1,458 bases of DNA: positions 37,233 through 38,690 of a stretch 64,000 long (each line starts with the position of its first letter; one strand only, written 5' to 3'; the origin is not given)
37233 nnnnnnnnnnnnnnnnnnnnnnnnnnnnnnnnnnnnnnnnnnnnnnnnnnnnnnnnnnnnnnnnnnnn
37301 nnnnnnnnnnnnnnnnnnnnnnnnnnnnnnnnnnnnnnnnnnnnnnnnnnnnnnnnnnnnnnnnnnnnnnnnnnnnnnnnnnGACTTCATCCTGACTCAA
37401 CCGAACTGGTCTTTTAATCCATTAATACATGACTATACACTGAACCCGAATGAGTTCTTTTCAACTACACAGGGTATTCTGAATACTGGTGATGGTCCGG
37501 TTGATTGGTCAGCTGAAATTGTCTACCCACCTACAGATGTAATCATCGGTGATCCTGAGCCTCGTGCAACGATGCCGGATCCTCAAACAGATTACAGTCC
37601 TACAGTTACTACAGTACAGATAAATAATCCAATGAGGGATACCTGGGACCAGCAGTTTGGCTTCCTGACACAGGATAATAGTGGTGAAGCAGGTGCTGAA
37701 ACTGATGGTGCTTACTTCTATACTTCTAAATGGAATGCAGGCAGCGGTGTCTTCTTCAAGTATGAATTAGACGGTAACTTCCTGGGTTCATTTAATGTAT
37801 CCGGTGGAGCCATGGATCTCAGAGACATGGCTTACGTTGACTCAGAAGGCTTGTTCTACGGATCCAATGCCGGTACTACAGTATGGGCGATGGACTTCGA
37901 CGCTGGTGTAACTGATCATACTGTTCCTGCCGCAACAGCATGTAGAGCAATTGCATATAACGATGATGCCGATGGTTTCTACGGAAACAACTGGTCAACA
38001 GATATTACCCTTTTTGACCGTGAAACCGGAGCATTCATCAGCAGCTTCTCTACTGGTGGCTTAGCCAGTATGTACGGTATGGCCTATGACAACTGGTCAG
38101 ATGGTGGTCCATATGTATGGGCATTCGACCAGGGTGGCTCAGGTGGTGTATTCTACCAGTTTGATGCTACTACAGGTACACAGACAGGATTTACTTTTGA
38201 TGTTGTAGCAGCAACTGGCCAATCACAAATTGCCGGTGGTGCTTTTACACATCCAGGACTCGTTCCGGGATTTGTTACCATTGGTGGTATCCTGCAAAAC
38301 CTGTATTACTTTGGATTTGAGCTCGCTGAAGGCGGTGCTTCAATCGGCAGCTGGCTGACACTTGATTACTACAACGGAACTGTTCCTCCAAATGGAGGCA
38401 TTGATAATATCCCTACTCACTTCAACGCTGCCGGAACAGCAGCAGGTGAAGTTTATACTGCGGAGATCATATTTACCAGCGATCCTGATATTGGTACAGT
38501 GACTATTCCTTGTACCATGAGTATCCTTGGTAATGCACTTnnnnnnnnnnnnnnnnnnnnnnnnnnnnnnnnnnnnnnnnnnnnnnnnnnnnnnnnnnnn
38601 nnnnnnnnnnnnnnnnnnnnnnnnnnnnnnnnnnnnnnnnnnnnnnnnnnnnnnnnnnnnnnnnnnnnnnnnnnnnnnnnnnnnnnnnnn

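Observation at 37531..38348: Domain-swap slot 1: one loop of a conserved Ig-like unit is empty, holds a ~270-aa propeller-like module, or holds a GEVED domain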

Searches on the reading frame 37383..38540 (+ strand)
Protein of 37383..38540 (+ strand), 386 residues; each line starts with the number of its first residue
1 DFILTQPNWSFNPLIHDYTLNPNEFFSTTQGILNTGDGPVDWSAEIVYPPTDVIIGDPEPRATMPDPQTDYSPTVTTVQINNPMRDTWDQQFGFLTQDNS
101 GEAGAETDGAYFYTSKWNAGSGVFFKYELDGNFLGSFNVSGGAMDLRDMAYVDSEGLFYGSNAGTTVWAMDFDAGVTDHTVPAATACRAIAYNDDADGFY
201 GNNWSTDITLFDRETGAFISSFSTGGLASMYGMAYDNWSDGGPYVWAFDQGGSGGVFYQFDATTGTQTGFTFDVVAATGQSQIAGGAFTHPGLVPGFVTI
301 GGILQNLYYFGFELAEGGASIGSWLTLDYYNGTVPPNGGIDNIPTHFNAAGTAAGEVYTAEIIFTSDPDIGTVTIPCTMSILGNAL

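Call 25: predict_structure(alignment_id=A3)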
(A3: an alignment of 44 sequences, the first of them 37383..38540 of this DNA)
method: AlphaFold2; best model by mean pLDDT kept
length: 386 residues; sequences in the alignment: 44
mean_pLDDT: 86.8   pTM: 0.68
mean pLDDT of the five models: 86.8, 86.7, 86.5, 86.0, 84.4
residues with pLDDT >= 90: 277; 70-90: 56; 50-70: 14; < 50: 39
segments of 3 or more residues with pLDDT < 50: 52-85
pLDDT, mean of each block of 10 residues (from residue 1): 71 96 89 94 90 37 34 34 60 94 95 94 94 97 92 96 97 97 98 97 96 98 92 94 95 90 96 95 95 86 97 76 82 95 93 83 95 96 68
secondary structure, 60 per line:
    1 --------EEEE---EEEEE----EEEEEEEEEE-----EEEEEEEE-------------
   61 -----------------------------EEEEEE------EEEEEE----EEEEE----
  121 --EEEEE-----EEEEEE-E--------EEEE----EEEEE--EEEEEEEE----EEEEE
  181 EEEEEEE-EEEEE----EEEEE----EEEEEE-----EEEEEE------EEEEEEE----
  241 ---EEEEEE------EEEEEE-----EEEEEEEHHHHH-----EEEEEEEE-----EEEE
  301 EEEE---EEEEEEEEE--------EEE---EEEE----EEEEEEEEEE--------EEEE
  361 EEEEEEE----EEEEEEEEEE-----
elements in order: E9-12 E16-20 E25-34 E40-47 E90-95 E102-107 E112-116 E123-127 E133-138 E149-152 E157-161 E164-171 E176-187 E189-193 E198-202 E207-212 E218-223 E230-236 E244-249 E256-261 E267-273 H274-278 E284-291 E297-304 E308-316 E325-327 E331-334 E339-348 E357-367 E372-381

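Call 31: fold_search(model_id=the predicted structure, library=pdb)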
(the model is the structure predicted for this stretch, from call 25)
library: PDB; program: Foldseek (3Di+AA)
matches with E <= 10: 1705; with E <= 0.001: 1127
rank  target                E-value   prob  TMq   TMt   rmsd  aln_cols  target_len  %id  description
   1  5o9z_L                4.4e-09  1.00  0.34  0.30  14.3       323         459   12  Cryo-EM structure of a pre-catalytic human spliceosome primed for activation (B complex) (released 2017-08-16)
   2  2h13_A                4.6e-09  1.00  0.35  0.43   6.7       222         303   12  Crystal structure of WDR5/histone H3 complex (released 2006-07-11)
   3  3jcr_D                4.9e-09  1.00  0.35  0.43   6.1       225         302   10  3D structure determination of the human*U4/U6.U5* tri-snRNP complex (released 2016-03-09)
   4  4cy1_B                4.9e-09  1.00  0.36  0.44  15.7       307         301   11  Crystal structure of the KANSL1-WDR5 complex. (released 2014-05-14)
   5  8h6k_4Z               5.7e-09  1.00  0.34  0.32   7.7       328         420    9  Cryo-EM structure of human exon-defined spliceosome in the mature B state. (released 2024-05-01)
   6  4cy3_A                5.7e-09  1.00  0.36  0.43  15.6       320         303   11  Crystal structure of the NSL1-WDS complex. (released 2014-05-14)
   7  6e1y_A                6.0e-09  1.00  0.35  0.44  15.5       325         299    9  Discovery of Potent 2-Aryl-6,7-Dihydro-5HPyrrolo[ 1,2-a]imidazoles as WDR5 WIN-site Inhibitors Using Fragment-Based Me (released 2019-03-13)
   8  8q1n_B                6.0e-09  1.00  0.36  0.42  14.4       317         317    9  Cyclic peptide binder of the WBM-site of WDR5 (released 2023-09-06)
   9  6ahd_Y                6.4e-09  1.00  0.34  0.30   7.7       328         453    9  The Cryo-EM Structure of Human Pre-catalytic Spliceosome (B complex) at 3.8 angstrom resolution (released 2018-11-14)
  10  3emh_A                6.7e-09  1.00  0.35  0.43  15.7       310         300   12  Structural basis of WDR5-MLL interaction (released 2008-10-07)
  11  9uk4_A                7.1e-09  1.00  0.35  0.43  15.6       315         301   11  Crystal structure of WDR5 in complex with peptide Ac-ARA-NH2 (released 2025-10-08)
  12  2co0_C                7.1e-09  1.00  0.34  0.42   7.5       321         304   10  WDR5 and unmodified Histone H3 complex at 2.25 Angstrom (released 2006-07-03)
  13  4gm9_B                7.5e-09  1.00  0.35  0.42  15.4       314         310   11  Crystal structure of human WD repeat domain 5 with compound MM-401 (released 2014-02-19)
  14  8bb4_Q                7.5e-09  1.00  0.34  0.43  16.0       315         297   10  Structure of human WDR5 and pVHL:ElonginC:ElonginB bound to PROTAC with C3 linker (released 2022-11-09)
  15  3mxx                  7.5e-09  1.00  0.35  0.41  14.5       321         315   10  Crystal structure of WDR5 mutant (S62A) (released 2010-10-20)
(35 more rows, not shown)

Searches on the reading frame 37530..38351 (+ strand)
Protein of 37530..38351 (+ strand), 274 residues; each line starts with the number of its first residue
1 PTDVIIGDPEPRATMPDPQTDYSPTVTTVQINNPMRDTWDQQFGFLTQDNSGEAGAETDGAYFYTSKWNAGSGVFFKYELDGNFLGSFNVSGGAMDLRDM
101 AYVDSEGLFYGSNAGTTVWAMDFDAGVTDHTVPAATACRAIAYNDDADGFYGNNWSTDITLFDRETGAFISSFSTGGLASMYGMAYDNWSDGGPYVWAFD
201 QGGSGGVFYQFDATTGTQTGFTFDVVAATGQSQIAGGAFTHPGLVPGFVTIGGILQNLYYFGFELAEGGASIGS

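Call 7: search_protein_families(library=pfam, proteins=[window:37530-38351:+], max_evalue=10)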
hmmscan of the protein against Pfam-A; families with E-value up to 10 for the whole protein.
seq(274 aa): 0 families

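Call 17: find_homologous_proteins(query=A2, max_evalue=0.001)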
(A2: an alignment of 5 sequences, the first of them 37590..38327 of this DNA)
Query A2 (5 sequences) (246 aa, profile of the alignment): 32 proteins with E <= 0.001 among 5451 candidates.
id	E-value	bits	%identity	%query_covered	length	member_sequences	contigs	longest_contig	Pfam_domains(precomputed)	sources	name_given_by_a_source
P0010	1.6e-81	292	51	100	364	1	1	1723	-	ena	-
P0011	1.5e-70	256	44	95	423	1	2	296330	-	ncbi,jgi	jgi:hypothetical protein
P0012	2.1e-70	255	46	91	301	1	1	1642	-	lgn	-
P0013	3.6e-67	245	47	89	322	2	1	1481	-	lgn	-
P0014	6.9e-66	240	43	96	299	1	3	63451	-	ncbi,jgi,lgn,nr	ncbi:MAG: hypothetical protein PF436_04780 [Prolixibacteraceae bacterium]|jgi:hypothetical protein|n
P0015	2.9e-63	232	44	93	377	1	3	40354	PF13585.13,PF18962.8,PF13860.13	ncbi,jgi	jgi:hypothetical protein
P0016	8.8e-62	227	42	87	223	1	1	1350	-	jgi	jgi:hypothetical protein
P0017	6.6e-60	221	43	93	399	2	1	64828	-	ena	-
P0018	1.2e-59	220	48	92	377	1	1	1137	PF18962.8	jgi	jgi:hypothetical protein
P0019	1.4e-59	220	46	78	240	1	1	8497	-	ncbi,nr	ncbi:MAG: hypothetical protein HQ534_13905, partial [Armatimonadetes bacterium]|nr:hypothetical prot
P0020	9.6e-56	207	48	99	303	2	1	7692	-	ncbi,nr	ncbi:MAG: hypothetical protein JEY97_15630, partial [Bacteroidales bacterium]|nr:hypothetical protei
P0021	2.3e-54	203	39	96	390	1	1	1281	-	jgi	jgi:hypothetical protein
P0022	4.9e-53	198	46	87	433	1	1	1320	PF18962.8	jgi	jgi:hypothetical protein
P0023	1.2e-51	194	45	93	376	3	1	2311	-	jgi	-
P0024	2.8e-50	189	40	94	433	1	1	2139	-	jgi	-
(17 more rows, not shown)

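Call 67: search_solved_structures(query=A2, max_evalue=1)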
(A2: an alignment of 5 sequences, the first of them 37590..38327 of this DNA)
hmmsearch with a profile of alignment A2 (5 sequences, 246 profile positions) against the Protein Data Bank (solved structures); distinct sequences matched with E-value up to 1: 4.
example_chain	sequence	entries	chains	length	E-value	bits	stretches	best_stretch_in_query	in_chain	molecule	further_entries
2ymu_A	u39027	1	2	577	3.9e-11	46.3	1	63-167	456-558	WD-40 REPEAT PROTEIN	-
8xi2_W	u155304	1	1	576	0.0036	20.3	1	98-203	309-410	Prp17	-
8ro0_q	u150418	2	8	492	0.12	15.3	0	87-145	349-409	Pre-mRNA-processing factor 19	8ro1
6qdv_N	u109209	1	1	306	0.78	12.6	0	97-166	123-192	U5 small nuclear ribonucleoprotein 40 kDa protein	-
